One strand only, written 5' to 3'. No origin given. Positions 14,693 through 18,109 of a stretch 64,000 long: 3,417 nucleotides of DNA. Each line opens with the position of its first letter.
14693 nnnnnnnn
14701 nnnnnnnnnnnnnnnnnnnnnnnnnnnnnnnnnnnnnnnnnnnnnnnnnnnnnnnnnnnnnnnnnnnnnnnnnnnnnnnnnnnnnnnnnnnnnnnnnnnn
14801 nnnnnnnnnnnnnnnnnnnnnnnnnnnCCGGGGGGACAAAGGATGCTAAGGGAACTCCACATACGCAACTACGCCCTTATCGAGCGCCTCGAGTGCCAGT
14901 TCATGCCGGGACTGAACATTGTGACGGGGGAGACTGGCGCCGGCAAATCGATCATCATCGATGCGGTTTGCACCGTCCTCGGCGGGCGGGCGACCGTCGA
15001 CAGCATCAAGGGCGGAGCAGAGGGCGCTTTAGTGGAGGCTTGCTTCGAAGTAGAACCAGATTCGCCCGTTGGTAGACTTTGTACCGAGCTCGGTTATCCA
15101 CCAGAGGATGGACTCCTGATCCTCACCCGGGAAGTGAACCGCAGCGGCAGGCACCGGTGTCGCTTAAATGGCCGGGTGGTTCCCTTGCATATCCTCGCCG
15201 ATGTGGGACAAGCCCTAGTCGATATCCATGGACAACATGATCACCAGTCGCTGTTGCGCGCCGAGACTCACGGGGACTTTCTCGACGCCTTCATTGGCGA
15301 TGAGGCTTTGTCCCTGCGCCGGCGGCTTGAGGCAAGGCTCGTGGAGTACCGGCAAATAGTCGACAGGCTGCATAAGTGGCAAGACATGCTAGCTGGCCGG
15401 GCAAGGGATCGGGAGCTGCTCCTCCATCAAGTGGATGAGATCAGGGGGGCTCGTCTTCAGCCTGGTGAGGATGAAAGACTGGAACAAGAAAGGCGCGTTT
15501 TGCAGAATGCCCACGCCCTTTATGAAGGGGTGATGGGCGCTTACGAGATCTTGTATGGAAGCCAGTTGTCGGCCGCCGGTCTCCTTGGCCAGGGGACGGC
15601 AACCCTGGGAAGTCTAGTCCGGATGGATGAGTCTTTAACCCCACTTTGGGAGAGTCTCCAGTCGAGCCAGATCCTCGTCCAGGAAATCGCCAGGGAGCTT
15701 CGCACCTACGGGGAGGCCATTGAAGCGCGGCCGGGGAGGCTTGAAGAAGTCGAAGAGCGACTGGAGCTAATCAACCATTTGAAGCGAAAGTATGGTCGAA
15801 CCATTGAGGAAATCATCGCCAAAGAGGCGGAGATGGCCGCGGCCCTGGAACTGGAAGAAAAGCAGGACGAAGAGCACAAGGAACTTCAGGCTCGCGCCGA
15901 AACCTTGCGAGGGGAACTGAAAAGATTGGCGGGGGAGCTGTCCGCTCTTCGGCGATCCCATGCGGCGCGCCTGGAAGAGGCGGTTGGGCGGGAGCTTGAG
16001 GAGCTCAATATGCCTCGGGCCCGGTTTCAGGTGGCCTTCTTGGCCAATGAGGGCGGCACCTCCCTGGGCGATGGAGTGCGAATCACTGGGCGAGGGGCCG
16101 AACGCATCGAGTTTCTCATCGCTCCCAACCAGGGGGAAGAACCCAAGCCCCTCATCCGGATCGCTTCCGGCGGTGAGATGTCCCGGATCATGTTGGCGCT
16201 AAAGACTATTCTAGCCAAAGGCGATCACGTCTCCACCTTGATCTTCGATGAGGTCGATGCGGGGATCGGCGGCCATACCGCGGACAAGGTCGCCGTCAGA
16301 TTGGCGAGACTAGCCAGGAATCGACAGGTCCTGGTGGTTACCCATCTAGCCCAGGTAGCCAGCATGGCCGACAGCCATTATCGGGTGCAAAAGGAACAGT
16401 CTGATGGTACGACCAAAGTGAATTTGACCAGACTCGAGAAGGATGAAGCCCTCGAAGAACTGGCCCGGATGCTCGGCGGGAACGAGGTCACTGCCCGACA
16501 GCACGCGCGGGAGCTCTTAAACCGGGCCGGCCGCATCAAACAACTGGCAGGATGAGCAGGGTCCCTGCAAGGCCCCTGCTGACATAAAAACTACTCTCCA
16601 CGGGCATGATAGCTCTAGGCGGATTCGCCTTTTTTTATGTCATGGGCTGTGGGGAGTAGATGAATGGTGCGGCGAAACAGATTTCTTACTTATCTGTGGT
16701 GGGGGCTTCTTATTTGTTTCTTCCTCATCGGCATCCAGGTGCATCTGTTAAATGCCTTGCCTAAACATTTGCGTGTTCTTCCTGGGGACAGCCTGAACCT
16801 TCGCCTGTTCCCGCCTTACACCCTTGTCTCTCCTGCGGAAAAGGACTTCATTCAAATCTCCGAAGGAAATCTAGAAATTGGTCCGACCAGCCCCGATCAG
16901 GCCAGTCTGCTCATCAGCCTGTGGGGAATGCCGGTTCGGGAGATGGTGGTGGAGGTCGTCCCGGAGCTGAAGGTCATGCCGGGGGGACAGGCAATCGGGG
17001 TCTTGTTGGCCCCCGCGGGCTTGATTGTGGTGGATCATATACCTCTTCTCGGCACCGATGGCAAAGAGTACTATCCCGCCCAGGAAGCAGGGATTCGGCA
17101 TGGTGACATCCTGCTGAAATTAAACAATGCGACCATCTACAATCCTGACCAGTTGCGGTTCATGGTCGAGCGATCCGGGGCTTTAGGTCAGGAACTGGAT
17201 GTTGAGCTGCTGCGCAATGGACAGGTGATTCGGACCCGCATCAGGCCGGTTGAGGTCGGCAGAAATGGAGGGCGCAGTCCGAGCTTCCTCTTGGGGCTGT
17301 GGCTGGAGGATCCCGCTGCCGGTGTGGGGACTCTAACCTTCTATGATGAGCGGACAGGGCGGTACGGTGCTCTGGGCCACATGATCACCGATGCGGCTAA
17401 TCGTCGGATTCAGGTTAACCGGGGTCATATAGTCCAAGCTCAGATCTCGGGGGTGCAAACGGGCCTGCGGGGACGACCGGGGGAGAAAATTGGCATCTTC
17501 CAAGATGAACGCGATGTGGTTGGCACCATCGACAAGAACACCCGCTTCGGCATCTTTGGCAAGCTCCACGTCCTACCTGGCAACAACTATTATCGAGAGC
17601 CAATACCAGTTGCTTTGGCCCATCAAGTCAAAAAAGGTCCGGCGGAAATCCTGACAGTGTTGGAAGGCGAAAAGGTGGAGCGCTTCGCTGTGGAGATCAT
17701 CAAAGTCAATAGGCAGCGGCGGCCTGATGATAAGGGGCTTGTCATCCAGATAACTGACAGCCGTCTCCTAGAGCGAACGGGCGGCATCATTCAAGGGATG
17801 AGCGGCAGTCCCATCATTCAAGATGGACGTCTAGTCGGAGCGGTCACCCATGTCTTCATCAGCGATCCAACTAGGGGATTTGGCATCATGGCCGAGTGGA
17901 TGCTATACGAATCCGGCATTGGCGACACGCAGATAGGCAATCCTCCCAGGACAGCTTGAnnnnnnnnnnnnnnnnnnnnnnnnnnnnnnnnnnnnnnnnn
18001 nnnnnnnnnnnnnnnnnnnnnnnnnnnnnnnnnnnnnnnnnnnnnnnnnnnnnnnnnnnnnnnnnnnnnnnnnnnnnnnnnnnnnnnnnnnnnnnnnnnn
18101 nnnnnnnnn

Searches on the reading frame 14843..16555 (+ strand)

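Call 19: search_protein_families(library=pfam, proteins=[window:14843-16555:+], max_evalue=0.01)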
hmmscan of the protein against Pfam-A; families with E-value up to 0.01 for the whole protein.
window:14843-16555:+ (570 aa): 5 families
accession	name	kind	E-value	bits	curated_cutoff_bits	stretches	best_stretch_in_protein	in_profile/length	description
PF02463.25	SMC_N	-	3.3e-18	66.4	40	1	2-520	2-216/220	RecF/RecN/SMC N terminal domain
PF13476.12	AAA_23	-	5.3e-13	50.5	27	1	4-51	1-48/201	AAA domain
PF13555.12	AAA_29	-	2e-05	24.7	27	1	8-50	7-50/61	P-loop containing region of AAA domain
PF13175.12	AAA_15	-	0.00083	19.5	32.1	0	1-42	1-43/374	AAA ATPase domain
PF13304.12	AAA_21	-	0.0012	19.4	27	0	451-501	246-298/304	AAA domain, putative AbiEii toxin, Type IV TA system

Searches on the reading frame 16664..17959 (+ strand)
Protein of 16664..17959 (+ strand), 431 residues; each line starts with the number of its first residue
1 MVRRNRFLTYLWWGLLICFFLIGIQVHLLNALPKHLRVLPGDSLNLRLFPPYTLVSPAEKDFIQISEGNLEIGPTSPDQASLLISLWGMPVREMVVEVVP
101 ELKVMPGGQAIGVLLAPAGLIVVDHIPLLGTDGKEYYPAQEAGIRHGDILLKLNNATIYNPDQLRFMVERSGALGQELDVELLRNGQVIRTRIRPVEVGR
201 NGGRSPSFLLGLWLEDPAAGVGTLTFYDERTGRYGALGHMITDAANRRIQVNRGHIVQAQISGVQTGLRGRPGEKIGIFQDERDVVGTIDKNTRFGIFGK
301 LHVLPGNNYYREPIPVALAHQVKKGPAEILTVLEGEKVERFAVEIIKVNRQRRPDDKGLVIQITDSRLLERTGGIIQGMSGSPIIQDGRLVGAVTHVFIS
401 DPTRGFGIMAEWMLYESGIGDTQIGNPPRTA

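Call 19: search_protein_families(library=pfam, proteins=[window:16664-17959:+], max_evalue=0.01)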
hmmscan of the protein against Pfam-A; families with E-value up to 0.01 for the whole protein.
window:16664-17959:+ (431 aa): 3 families
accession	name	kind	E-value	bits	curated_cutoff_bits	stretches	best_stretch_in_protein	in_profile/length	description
PF05580.18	Peptidase_S55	-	4.2e-81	272.4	25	1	208-414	3-210/210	SpoIVB peptidase S55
PF17820.7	PDZ_6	-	2.7e-06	27.4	27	1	137-169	9-41/54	PDZ domain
PF13180.12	PDZ_2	-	3.5e-05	24.4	27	1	137-191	23-76/80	PDZ domain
